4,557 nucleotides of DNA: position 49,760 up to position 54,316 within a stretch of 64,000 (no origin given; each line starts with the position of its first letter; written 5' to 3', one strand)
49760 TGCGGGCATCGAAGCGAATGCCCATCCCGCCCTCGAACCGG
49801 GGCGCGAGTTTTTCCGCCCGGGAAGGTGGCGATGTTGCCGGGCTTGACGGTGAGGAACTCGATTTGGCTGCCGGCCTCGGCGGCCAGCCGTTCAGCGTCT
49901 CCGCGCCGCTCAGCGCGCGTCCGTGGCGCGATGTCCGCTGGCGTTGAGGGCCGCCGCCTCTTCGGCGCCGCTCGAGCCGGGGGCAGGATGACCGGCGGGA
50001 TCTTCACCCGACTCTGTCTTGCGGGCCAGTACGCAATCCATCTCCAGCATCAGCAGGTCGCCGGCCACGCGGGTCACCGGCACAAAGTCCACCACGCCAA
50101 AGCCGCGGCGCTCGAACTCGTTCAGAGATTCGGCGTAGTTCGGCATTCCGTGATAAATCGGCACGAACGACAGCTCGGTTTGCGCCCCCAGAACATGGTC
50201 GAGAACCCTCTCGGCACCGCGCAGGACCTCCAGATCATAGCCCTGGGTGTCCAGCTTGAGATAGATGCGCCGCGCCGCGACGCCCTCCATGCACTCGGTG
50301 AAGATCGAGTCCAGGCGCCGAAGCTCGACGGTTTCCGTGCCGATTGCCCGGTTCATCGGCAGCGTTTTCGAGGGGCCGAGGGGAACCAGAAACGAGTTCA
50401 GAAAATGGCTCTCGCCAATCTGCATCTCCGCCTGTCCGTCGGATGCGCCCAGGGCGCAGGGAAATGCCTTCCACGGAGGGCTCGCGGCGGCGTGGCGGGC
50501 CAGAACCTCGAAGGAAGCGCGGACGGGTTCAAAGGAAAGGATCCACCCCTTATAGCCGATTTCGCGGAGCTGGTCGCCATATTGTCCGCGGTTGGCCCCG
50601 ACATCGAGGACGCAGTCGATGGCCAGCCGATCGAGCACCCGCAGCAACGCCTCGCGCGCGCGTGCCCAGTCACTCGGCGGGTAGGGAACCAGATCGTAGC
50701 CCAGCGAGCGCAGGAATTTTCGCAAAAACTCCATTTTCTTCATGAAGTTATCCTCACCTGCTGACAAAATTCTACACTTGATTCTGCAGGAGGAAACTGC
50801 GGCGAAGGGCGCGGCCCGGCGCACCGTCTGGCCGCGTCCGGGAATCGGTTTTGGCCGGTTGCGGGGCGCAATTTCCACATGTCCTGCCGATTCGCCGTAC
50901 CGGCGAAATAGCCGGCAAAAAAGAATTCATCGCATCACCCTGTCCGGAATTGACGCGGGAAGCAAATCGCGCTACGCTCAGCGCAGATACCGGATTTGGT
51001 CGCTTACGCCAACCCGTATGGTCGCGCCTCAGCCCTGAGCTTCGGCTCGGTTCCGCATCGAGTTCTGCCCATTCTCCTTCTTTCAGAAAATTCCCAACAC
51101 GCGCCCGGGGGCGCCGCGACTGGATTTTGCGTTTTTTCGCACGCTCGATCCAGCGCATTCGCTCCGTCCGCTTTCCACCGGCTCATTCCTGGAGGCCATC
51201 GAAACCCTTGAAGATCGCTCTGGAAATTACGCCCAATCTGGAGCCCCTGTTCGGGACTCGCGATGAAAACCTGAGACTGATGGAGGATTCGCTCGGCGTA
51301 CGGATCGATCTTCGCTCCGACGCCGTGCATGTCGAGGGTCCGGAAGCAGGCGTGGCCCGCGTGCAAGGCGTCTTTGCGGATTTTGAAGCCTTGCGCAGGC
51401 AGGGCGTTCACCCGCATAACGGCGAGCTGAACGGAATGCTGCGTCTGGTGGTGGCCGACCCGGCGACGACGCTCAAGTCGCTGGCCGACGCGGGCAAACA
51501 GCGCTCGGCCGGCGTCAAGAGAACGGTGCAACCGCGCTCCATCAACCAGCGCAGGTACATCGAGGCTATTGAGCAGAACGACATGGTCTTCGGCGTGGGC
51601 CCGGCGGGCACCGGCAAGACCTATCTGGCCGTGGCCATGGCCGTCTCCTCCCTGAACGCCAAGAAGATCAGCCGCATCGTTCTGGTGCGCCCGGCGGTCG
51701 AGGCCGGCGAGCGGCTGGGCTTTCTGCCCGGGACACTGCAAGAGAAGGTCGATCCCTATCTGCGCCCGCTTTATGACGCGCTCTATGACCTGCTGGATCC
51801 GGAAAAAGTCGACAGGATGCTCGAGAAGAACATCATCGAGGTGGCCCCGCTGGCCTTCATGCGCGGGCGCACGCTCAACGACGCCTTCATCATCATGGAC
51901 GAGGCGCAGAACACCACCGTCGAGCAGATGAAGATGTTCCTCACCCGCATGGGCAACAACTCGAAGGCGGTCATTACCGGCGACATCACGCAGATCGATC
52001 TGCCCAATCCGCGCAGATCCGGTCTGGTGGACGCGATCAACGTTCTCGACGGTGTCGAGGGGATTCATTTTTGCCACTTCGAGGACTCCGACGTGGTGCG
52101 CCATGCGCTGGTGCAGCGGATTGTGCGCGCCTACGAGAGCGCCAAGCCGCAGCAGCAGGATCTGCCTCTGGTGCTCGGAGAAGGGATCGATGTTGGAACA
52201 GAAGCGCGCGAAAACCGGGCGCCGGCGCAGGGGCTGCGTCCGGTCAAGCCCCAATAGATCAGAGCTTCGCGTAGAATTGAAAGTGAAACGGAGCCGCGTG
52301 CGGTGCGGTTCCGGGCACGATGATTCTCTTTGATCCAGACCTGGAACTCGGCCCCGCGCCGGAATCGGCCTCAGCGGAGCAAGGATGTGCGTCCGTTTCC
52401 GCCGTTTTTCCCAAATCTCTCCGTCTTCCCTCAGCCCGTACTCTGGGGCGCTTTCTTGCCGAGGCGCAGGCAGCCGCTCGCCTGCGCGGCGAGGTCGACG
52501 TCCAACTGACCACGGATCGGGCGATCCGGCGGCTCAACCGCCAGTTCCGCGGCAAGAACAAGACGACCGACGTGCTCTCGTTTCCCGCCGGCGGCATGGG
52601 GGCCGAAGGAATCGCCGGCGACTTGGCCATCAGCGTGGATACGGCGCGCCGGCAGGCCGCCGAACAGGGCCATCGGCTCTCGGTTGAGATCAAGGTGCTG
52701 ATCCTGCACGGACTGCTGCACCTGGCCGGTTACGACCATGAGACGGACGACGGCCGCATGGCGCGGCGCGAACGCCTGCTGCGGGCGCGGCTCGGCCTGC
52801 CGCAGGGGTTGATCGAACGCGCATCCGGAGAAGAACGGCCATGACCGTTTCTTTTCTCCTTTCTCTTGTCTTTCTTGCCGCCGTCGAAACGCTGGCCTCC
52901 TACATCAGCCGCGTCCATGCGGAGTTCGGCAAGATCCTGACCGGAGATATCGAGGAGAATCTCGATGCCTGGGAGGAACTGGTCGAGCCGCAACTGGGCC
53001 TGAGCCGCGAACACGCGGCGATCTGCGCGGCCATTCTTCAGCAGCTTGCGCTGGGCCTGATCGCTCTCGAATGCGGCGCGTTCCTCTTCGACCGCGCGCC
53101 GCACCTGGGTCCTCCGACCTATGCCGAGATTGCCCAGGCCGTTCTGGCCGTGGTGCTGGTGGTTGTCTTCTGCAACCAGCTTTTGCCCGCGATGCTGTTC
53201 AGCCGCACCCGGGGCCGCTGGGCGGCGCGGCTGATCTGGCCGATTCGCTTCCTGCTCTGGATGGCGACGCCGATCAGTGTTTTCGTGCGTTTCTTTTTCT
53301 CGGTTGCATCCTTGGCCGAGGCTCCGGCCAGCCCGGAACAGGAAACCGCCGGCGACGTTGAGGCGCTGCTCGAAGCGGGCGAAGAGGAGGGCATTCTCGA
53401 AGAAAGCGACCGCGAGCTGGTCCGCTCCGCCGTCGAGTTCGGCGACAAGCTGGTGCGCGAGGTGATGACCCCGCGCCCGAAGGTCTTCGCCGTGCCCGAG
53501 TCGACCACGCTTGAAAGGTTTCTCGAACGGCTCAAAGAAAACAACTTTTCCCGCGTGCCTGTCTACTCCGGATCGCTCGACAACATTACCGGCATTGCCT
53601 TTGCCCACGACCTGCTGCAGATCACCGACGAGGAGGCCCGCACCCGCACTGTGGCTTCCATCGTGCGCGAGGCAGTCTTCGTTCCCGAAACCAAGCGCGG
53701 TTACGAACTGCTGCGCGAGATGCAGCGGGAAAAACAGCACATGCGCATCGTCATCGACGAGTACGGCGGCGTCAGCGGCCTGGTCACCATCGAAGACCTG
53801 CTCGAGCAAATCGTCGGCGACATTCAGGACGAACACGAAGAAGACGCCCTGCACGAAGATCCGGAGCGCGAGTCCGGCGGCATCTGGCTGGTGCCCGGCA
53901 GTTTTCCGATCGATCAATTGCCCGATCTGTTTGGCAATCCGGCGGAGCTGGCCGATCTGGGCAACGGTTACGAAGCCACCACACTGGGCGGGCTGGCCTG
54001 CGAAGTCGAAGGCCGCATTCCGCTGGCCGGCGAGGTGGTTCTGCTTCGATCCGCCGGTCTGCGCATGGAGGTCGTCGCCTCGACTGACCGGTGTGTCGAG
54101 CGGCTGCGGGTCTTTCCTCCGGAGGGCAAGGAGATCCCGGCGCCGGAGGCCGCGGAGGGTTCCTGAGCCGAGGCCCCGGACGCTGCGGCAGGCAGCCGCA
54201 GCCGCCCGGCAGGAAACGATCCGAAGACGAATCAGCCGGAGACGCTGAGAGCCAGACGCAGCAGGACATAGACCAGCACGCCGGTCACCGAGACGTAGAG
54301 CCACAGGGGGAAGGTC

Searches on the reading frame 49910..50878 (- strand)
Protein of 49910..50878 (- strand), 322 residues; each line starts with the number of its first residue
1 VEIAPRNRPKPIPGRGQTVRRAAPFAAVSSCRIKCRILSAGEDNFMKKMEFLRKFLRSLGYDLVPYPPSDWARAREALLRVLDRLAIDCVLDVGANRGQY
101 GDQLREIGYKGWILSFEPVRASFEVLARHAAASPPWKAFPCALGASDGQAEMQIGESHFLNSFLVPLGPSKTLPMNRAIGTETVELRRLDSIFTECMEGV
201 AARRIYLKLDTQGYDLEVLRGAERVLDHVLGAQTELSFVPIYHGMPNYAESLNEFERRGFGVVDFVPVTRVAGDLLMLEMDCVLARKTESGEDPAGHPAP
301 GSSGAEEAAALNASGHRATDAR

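Call 38: search_protein_families(library=pfam, proteins=[window:49910-50878:-], max_evalue=0.00001)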
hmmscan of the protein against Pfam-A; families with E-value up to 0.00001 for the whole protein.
window:49910-50878:- (322 aa): 1 family
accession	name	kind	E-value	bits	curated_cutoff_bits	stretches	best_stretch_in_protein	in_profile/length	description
PF05050.19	Methyltransf_21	-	4.4e-16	59.9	22.7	1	92-260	1-171/173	Methyltransferase FkbM domain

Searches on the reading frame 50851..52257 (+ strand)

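Call 38: search_protein_families(library=pfam, proteins=[window:50851-52257:+], max_evalue=0.00001)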
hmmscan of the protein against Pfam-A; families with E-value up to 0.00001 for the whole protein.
window:50851-52257:+ (468 aa): 4 families
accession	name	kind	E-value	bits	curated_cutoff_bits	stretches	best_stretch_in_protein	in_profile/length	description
PF02562.22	PhoH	-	4.6e-98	327.2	27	1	226-429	2-205/205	PhoH-like protein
PF13245.12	AAA_19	-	1.2e-07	32.4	25.1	1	233-382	1-129/134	AAA domain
PF13604.12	AAA_30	-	2.7e-06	27.7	27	1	232-382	5-128/191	AAA domain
PF01695.23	IstB_IS21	-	6e-06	26.4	24.1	1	224-270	73-119/238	IstB-like ATP binding protein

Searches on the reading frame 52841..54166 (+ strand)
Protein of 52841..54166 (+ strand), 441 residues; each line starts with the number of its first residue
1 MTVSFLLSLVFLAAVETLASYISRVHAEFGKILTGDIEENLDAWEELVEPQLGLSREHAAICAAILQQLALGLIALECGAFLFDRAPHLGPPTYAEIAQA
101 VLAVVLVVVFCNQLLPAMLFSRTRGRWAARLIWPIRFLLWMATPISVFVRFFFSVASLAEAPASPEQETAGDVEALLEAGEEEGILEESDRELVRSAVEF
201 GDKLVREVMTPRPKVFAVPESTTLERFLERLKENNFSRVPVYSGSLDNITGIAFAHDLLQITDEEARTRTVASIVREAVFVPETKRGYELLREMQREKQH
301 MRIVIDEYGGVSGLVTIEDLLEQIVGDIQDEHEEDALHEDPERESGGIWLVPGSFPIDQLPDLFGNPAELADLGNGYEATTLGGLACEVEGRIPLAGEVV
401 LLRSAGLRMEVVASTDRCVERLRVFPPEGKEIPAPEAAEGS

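Call 38: search_protein_families(library=pfam, proteins=[window:52841-54166:+], max_evalue=0.00001)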
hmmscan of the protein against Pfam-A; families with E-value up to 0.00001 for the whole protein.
window:52841-54166:+ (441 aa): 3 families
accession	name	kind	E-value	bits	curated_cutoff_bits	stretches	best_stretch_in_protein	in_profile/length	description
PF00571.33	CBS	-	1.1e-15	58.1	24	2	205-260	1-53/57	CBS domain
PF03471.22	CorC_HlyC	-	2.7e-10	40.6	27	1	343-426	2-79/81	Transporter associated domain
PF01595.25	CNNM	-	5.6e-07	29.8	28.4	1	85-189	81-180/181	Cyclin M transmembrane N-terminal domain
